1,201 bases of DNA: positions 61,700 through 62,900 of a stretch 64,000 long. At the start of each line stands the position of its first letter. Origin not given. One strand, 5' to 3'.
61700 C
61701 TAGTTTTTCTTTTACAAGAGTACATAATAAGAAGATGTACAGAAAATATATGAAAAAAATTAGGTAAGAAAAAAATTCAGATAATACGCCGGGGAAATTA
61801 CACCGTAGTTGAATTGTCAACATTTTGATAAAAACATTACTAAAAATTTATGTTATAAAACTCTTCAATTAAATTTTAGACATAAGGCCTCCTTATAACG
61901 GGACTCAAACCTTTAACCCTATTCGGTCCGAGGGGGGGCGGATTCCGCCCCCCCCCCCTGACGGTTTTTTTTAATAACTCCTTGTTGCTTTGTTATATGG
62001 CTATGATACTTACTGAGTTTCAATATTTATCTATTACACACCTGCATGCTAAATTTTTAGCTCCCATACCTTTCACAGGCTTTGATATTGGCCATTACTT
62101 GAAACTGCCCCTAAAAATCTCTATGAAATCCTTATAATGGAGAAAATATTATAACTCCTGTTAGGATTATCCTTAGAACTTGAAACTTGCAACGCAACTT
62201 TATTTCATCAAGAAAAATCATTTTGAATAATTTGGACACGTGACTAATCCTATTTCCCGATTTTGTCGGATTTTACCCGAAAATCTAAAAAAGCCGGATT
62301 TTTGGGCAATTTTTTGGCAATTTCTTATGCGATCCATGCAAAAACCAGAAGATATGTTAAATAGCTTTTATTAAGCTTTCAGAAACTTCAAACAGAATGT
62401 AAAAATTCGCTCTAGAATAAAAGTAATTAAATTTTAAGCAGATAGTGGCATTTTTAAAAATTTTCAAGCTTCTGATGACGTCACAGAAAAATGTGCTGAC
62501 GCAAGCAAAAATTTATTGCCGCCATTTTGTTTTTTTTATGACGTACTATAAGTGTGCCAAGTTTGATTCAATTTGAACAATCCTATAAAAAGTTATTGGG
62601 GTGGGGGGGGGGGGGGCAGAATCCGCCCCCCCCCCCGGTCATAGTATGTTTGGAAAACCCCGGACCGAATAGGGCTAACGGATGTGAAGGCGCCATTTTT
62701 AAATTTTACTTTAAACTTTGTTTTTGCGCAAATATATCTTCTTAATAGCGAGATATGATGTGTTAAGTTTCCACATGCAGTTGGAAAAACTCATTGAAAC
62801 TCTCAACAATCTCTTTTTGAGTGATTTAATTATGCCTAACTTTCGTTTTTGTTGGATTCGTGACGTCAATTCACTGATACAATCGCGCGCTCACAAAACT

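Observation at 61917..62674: piggyBac-related MITE family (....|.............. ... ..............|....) with G/C-homopolymer subterminal blocks, five copies in 30 kb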

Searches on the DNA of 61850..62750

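Call 73: search_rna_families(source=window, start=61850, end=62750, threshold=evalue, max_evalue=1)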
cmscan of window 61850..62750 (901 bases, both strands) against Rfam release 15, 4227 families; matches with E-value up to 1: 7.
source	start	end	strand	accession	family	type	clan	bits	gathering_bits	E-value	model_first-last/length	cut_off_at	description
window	62602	62635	-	RF03397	mir-1234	Gene; miRNA;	-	28.5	70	0.021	1-57/57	no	mir-1234 microRNA precursor family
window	62595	62641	-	RF01918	mir-1249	Gene; miRNA;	-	22.7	83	0.047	1-75/75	no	mir-1249 microRNA precursor family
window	62604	62640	+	RF00772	mir-328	Gene; miRNA;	-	21.4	70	0.64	1-75/75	no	mir-328 microRNA precursor family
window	62602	62641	+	RF01918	mir-1249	Gene; miRNA;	-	20.1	83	0.23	1-75/75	no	mir-1249 microRNA precursor family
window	62602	62635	-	RF00602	SCARNA21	Gene; snRNA; snoRNA; scaRNA;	-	18.7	60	0.17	15-48/140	no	Small Cajal body specific RNA 21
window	62596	62643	+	RF03417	mir-343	Gene; miRNA;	-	18.1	70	0.66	1-70/70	no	mir-343 microRNA precursor family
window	62520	62543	-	RF01675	CrcZ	Gene; sRNA;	-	13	95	0.47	55-78/398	no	Pseudomonas sRNA CrcZ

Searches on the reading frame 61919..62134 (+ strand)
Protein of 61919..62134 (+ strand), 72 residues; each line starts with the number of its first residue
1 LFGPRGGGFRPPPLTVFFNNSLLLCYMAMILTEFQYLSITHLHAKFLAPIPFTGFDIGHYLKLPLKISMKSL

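Call 27: find_homologous_proteins(query=A1, max_evalue=10)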
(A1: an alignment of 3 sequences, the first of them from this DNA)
Query A1 (3 sequences): 10 candidates shared short words with the query, none scored E <= 10.
